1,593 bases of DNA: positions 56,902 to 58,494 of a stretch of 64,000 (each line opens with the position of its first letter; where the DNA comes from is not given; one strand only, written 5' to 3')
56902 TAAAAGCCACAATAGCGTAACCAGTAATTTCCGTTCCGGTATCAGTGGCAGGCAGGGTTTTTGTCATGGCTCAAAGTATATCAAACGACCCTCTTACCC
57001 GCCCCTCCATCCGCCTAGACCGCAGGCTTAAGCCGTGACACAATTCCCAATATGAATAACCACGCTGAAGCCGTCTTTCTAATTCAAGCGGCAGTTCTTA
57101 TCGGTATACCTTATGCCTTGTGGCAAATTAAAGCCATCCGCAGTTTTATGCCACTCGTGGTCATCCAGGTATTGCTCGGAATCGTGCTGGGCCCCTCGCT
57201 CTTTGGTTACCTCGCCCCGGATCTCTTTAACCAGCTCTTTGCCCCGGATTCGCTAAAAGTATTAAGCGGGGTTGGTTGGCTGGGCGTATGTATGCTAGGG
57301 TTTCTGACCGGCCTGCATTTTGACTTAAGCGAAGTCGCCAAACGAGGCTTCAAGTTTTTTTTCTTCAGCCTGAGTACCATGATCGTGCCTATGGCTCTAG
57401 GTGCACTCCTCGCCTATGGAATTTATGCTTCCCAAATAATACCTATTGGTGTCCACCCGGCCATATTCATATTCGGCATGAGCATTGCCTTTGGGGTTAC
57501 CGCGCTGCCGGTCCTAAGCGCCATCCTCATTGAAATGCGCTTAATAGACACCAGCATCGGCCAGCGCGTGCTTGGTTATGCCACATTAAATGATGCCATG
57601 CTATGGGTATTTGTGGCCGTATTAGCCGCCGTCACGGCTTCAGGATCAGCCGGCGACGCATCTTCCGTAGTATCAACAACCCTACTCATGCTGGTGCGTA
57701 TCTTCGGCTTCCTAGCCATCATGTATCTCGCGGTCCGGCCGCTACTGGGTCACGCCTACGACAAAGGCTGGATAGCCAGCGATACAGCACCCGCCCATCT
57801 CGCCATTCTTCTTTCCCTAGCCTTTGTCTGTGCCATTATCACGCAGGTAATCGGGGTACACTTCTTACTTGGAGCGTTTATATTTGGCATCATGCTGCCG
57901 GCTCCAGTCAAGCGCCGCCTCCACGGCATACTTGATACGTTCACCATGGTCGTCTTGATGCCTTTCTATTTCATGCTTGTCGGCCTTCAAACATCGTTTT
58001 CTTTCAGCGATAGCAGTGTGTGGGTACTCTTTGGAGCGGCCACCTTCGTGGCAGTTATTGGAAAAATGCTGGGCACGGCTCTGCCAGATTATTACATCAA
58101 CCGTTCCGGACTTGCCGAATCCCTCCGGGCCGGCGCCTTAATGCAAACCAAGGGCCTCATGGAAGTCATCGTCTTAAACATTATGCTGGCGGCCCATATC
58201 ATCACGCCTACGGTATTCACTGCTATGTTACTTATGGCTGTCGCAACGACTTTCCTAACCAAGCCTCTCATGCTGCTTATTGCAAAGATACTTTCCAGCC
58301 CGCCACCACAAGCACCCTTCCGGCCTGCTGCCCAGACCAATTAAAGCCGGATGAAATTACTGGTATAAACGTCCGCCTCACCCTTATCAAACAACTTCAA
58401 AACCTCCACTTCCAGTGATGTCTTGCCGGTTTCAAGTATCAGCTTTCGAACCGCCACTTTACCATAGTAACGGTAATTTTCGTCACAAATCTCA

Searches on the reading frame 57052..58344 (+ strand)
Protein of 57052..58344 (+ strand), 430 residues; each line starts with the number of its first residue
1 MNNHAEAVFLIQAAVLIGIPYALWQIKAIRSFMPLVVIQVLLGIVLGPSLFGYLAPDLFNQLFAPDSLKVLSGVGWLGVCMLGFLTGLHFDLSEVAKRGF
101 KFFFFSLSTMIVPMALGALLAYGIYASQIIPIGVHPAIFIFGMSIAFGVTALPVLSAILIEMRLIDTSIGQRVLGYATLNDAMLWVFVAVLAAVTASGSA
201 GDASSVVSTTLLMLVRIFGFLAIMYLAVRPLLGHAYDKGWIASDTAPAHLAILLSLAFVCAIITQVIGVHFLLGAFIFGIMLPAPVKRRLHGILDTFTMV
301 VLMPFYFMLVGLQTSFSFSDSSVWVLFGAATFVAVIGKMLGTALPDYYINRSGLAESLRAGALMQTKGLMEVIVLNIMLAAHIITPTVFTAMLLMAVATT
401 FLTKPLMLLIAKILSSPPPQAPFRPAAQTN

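Call 42: search_protein_families(library=pfam, proteins=[window:57052-58344:+], max_evalue=0.001)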
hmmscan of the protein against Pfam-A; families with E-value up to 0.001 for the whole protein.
window:57052-58344:+ (430 aa): 1 family
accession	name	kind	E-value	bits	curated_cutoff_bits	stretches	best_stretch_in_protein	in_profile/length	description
PF00999.27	Na_H_Exchanger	-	8.7e-41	140.4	26.2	1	27-406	12-372/375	Sodium/hydrogen exchanger, transmembrane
